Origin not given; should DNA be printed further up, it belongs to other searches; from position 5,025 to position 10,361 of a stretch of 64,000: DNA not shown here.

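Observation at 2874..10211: Three-gene operon: 1678-aa HD + HIGH-nucleotidyltransferase + PRTase-like giant protein with LDH-like dehydrogenase and Fe-S flavoprotein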

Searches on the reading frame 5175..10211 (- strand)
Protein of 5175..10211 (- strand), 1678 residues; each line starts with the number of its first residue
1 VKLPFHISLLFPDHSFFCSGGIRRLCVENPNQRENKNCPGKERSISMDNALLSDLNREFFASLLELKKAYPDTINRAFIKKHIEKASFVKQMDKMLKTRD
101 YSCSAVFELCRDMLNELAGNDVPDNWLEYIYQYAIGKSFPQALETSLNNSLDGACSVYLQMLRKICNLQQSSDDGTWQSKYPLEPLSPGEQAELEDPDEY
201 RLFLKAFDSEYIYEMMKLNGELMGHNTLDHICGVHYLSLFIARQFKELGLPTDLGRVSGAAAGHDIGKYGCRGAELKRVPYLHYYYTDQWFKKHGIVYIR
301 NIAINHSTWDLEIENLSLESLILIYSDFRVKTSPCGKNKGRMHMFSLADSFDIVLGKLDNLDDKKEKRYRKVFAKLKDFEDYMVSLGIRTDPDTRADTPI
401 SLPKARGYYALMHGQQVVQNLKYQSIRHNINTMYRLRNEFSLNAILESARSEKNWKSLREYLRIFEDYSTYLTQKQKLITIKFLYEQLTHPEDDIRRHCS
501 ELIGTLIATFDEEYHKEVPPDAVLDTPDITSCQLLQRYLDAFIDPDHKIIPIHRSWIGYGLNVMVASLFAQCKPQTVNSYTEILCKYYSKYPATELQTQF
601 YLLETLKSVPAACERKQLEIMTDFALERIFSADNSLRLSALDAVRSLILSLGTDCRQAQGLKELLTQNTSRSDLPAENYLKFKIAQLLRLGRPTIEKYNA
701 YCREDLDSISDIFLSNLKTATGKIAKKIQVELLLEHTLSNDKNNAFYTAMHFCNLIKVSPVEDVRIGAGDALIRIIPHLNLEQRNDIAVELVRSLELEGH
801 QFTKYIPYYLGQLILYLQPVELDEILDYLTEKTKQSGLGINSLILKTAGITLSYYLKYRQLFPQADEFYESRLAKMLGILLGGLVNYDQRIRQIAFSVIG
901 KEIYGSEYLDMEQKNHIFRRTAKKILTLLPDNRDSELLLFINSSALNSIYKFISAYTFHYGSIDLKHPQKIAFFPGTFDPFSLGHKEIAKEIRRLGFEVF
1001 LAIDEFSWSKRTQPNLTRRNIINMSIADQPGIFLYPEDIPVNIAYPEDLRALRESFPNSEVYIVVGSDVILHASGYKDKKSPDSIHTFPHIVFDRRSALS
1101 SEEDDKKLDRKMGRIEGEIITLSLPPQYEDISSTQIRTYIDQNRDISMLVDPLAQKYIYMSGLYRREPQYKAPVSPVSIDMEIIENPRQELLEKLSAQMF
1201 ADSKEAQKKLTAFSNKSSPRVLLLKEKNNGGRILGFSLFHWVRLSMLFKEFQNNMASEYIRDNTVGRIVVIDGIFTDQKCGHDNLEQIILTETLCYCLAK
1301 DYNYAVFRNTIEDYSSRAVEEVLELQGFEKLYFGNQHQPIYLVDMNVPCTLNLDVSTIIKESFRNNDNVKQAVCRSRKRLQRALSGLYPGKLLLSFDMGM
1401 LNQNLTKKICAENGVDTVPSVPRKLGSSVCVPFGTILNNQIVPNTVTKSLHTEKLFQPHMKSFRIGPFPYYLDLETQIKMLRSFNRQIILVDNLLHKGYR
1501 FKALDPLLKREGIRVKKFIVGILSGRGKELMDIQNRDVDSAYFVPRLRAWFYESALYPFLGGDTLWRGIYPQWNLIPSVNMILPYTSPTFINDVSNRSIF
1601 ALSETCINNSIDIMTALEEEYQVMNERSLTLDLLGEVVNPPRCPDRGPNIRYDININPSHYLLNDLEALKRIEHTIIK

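Call 6: search_protein_families(library=pfam, proteins=[window:5175-10211:-], max_evalue=0.1)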
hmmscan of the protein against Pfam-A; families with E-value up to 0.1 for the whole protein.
window:5175-10211:- (1678 aa): 1 family
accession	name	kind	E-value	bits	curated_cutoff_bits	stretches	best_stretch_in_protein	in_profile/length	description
PF01467.32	CTP_transf_like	-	1.5e-09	38.6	21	1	973-1138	1-132/133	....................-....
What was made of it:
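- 6699..7316 (-): NadD/NMNAT-like HIGH-superfamily nucleotidyltransferase (residues ~920-1125). Motifs: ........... 929-939, DEFSWSK 958-964, GSD 1020-1022, ISSTQIR 1085-1091. Pfam CTP_transf_like E 1.5e-9 (call 6).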

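Call 7: search_protein_families(library=ncbifam, proteins=[window:5175-10211:-], max_evalue=0.1)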
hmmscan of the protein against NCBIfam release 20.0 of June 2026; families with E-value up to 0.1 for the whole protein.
window:5175-10211:- (1678 aa): 9 families
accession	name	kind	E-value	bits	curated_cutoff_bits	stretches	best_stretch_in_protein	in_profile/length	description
NF000840.1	PRK00071.1-3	equivalog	9.6e-14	51.3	150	1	967-1166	4-200/201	nicotinate-nucleotide adenylyltransferase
TIGR00482.1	TIGR00482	equivalog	9.6e-12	45.3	112.45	1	974-1164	2-194/194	nicotinate (nicotinamide) nucleotide adenylyltransferase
NF000839.0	PRK00071.1-1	equivalog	9.3e-10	38.8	187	1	969-1166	6-217/219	nicotinate-nucleotide adenylyltransferase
NF005519.0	PRK07152.1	equivalog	1.8e-09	37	315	1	969-1166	1-186/361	nicotinate-nucleotide adenylyltransferase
NF000841.0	PRK00071.1-4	equivalog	4.4e-08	33.1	197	1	967-1070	5-115/194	nicotinate-nucleotide adenylyltransferase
NF006479.0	PRK08887.1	equivalog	2.2e-06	27.6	164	1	969-1074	2-114/174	nicotinate-nicotinamide nucleotide adenylyltransferase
TIGR00125.1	cyt_tran_rel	domain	2.4e-06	27.6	27.7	1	971-1019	1-50/65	adenylyltransferase/cytidyltransferase family protein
NF000842.0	PRK00071.2-1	equivalog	6.9e-06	25.8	167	1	969-1160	2-185/191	nicotinate-nucleotide adenylyltransferase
TIGR01510.1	coaD_prev_kdtB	equivalog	0.00028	20.9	103.3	1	971-1023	1-53/155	pantetheine-phosphate adenylyltransferase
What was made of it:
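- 6699..7316 (-): NCBIfam NadD models up to E 9.6e-14 but 51 bits against a cut-off of 150 (call 7).
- On NadD/NMNAT: Best NF000840 score is 51.3 bits against 150; TIGR00482 scores 45.3 against 112 (call 7).
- On NadD-YqeK fusion: PRK07152 matches profile positions 1-186 only (call 7).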

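Call 8: search_solved_structures(query=window:5175-10211:-, max_evalue=1, show_alignments=2)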
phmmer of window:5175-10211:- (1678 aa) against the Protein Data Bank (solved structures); distinct sequences matched with E-value up to 1: 23.
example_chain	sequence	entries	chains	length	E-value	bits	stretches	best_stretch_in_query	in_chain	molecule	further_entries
4x0e_A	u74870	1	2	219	0.0011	19.6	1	967-1164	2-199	Probable nicotinate-nucleotide adenylyltransferase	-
4rpi_A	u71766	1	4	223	0.0012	19.6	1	967-1163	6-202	nicotinate-nucleotide adenylyltransferase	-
2h29_A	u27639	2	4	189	0.0018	18.9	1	969-1165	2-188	Probable nicotinate-nucleotide adenylyltransferase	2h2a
8aih_A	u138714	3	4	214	0.0022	18.6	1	967-1164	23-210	Probable nicotinate-nucleotide adenylyltransferase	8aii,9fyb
3h05_A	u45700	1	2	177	0.011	16.3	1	969-1071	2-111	uncharacterized protein VPA0413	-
4ymi_A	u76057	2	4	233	0.032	14.8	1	955-1076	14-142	Probable nicotinate-nucleotide adenylyltransferase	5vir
4f3r_A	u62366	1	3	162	0.041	14.4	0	970-1024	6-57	Phosphopantetheine adenylyltransferase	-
1vlh_A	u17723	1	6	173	0.084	13.4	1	967-1032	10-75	Phosphopantetheine adenylyltransferase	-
3otw_A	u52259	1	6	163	0.089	13.3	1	967-1010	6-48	Phosphopantetheine adenylyltransferase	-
6kg3_A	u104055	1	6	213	0.096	13.2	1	972-1098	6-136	Probable nicotinate-nucleotide adenylyltransferase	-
1k4k_A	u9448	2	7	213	0.098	13.2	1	972-1086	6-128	Nicotinic acid mononucleotide adenylyltransferase | NaMN adenylyltransferase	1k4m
3nd5_A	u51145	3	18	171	0.11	13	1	969-1040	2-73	Phosphopantetheine adenylyltransferase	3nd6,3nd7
6kh2_A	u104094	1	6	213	0.13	12.8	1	972-1092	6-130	Probable nicotinate-nucleotide adenylyltransferase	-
5jbn_A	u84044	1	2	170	0.21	12.1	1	969-1016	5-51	Phosphopantetheine adenylyltransferase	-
1b6t_A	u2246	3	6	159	0.3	11.5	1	969-1016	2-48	PROTEIN (PHOSPHOPANTETHEINE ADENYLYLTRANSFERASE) | PHOSPHOPANTETHEINE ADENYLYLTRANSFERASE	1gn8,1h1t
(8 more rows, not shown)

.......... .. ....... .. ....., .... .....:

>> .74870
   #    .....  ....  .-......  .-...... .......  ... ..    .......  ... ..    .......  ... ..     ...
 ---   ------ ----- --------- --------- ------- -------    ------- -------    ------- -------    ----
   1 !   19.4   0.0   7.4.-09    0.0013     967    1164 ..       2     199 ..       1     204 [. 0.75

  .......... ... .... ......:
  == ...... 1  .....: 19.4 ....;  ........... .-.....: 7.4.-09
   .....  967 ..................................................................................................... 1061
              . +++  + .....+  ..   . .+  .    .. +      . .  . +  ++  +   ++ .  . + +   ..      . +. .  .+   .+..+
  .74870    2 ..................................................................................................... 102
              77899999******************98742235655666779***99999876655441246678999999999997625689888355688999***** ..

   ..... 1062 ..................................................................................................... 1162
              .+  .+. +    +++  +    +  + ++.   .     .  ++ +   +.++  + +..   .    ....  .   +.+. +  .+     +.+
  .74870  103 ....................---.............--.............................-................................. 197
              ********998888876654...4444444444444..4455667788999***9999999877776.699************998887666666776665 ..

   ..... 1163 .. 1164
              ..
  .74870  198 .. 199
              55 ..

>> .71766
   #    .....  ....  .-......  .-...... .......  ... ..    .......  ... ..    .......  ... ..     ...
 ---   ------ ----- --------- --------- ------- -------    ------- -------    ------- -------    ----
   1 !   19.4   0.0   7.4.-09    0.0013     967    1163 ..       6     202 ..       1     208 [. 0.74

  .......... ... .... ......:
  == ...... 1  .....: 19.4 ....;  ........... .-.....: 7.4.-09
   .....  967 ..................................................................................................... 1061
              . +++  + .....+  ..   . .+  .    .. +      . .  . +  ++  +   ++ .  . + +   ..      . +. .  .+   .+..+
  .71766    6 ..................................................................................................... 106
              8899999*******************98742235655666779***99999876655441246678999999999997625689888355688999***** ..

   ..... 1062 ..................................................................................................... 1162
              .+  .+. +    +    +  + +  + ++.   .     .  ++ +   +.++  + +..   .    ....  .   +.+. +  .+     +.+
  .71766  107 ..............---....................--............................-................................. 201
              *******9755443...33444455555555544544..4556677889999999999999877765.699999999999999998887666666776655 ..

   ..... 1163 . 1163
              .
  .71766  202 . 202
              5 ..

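Call 11: find_homologous_proteins(query=window:5175-10073:-)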
Query window:5175-10073:- (1632 aa): 4312 proteins with E <= 0.001 among 8000 candidates; the best 120 are listed.
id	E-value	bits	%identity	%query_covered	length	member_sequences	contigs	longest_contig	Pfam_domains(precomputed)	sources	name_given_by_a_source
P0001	0.0e+0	3746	100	100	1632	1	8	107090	PF01467.33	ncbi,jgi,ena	jgi:nicotinic acid mononucleotide adenylyltransferase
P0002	0.0e+0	3076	82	100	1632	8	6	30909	PF01467.33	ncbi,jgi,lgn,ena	-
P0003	0.0e+0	3028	80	100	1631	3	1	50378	PF01467.33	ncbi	-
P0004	0.0e+0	2822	74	100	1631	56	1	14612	PF01467.33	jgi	-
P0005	0.0e+0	2576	68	100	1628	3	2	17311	PF02985.29,PF01467.33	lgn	-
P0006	0.0e+0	2478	66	100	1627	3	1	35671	PF02985.29,PF01467.33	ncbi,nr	ncbi:MAG: cytidyltransferase [Bacillota bacterium]|nr:cytidyltransferase [Bacillota bacterium]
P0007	0.0e+0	2261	61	98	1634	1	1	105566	PF01467.33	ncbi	-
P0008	0.0e+0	2256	61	100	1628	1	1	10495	PF01467.33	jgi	jgi:nicotinic acid mononucleotide adenylyltransferase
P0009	0.0e+0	2246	61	98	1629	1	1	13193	PF01467.33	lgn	-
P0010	0.0e+0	2106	57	100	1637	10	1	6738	PF01467.33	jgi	-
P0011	0.0e+0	2089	58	98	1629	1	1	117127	PF01467.33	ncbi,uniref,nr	ncbi:nicotinate-nicotinamide nucleotide adenylyltransferase [Thermohalobacter berrensis]|uniref:nico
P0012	0.0e+0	2080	57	100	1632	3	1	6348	PF01467.33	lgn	-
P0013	0.0e+0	2079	56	100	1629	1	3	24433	PF01467.33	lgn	-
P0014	0.0e+0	2070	57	99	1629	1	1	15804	PF02985.29,PF01467.33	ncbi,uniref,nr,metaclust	ncbi:nicotinate-nicotinamide nucleotide adenylyltransferase [Caldisalinibacter kiritimatiensis]|unir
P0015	0.0e+0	2065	56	100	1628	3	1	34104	PF01467.33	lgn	-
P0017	0.0e+0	2063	56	100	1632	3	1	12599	PF01467.33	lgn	-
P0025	0.0e+0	2042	55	98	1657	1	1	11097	PF01467.33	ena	-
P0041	0.0e+0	2011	55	100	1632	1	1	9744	PF01467.33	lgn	-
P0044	0.0e+0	2008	55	100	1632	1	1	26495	PF01467.33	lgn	-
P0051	0.0e+0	2001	55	100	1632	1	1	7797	PF01467.33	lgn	-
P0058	0.0e+0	1991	55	100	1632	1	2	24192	PF01467.33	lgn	-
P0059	0.0e+0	1991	56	100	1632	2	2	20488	PF01467.33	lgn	-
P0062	0.0e+0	1989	55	100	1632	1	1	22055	PF01467.33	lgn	-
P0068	0.0e+0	1987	55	100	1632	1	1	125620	PF01467.33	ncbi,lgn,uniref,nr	ncbi:cytidyltransferase [Fonticella tunisiensis]|uniref:nicotinate-nucleotide adenylyltransferase n=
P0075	0.0e+0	1984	55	100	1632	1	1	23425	-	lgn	-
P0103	0.0e+0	1969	54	99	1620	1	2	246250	PF01467.33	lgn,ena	-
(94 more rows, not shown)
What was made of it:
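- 5175..10073 (-): Giant multidomain gene (1632 aa plus stop), annotated in public databases only as 'cytidyltransferase' or 'NaMN adenylyltransferase'. 100% identical to the 1632-aa P0001 (call 11).
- Checked: An identical 1632-aa protein is on record, and homologues are 1620-1657 aa (call 11).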

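Call 13: find_encoding_contigs(protein=P0001, flank=10000, max_places=3)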
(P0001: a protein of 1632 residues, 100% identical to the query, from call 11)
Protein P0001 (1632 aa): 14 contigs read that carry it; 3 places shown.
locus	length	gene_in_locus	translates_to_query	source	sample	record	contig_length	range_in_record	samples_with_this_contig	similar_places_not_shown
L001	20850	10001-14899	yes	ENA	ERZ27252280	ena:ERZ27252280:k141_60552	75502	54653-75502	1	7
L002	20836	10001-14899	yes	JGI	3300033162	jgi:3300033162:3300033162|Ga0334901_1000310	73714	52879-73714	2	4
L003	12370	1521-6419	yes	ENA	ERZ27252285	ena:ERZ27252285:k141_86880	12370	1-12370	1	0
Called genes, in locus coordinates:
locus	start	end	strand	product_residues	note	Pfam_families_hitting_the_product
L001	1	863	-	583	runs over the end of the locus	PF02310:B12-binding, PF04055:Radical_SAM, PF13311:DUF4080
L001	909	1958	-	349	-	PF02277:DBI_PRT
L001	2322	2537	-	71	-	PF03698:UPF0180 (weak)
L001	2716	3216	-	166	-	PF12822:ECF_trnsprt (weak)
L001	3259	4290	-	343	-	PF00581:Rhodanese, PF26341:AAA_SelU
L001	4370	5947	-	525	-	PF00389:2-Hacid_dh, PF02826:2-Hacid_dh_C, PF19304:PGDH_inter, PF01842:ACT (weak)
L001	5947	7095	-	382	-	PF00266:Aminotran_5, PF01053:Cys_Met_Meta_PP (weak)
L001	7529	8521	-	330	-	PF01551:Peptidase_M23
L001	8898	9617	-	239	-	-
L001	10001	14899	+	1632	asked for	PF01467:CTP_transf_like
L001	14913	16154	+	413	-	-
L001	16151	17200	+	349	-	PF03358:FMN_red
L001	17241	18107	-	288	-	PF05857:TraX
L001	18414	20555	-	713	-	PF00199:Catalase, PF06628:Catalase-rel, PF01965:DJ-1_PfpI, PF18011:Catalase_C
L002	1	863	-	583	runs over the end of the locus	PF02310:B12-binding, PF04055:Radical_SAM, PF13311:DUF4080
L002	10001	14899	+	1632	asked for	PF01467:CTP_transf_like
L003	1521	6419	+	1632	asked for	PF01467:CTP_transf_like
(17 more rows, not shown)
